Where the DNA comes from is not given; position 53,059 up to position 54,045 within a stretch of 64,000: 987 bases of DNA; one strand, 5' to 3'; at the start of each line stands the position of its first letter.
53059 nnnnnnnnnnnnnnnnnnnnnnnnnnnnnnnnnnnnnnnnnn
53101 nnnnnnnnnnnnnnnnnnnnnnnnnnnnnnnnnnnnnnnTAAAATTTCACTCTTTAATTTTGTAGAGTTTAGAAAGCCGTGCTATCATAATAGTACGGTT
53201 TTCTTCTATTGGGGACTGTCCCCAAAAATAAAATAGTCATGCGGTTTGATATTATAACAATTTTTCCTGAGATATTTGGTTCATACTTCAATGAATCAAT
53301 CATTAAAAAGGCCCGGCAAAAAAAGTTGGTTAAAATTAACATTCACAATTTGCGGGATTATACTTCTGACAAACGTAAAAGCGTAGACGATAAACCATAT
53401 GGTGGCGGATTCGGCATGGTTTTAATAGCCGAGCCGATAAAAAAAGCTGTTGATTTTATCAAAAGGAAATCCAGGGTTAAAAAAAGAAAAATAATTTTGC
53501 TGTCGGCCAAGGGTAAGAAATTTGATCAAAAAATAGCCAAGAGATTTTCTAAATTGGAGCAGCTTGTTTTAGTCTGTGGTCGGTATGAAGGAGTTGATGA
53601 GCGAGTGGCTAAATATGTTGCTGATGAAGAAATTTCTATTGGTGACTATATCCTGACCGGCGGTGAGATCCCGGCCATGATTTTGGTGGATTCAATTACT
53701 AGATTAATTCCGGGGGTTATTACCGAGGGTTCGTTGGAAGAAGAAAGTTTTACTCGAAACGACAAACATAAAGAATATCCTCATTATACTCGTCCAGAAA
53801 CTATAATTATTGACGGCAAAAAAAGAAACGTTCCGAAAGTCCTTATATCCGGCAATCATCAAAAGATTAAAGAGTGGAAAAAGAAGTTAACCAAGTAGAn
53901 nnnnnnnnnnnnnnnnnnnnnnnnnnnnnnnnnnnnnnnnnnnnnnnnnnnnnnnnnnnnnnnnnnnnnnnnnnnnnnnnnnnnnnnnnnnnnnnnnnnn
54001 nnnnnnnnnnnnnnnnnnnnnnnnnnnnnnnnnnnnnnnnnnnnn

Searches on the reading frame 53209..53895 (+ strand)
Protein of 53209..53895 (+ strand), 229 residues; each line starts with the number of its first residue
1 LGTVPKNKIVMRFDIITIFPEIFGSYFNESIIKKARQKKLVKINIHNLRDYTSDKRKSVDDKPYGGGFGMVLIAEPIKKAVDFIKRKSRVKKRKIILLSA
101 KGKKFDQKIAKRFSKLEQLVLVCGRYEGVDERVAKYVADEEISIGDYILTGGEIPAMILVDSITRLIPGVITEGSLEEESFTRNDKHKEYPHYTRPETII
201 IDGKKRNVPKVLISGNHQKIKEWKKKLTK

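Call 23: search_protein_families(library=pfam, proteins=[window:53209-53895:+], max_evalue=0.0001)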
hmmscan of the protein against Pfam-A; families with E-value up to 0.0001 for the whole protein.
window:53209-53895:+ (229 aa): 1 family
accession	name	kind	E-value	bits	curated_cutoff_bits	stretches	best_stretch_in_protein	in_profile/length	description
PF01746.26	tRNA_m1G_MT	-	8e-57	192.6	27.3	1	33-226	2-184/195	tRNA (Guanine-1)-methyltransferase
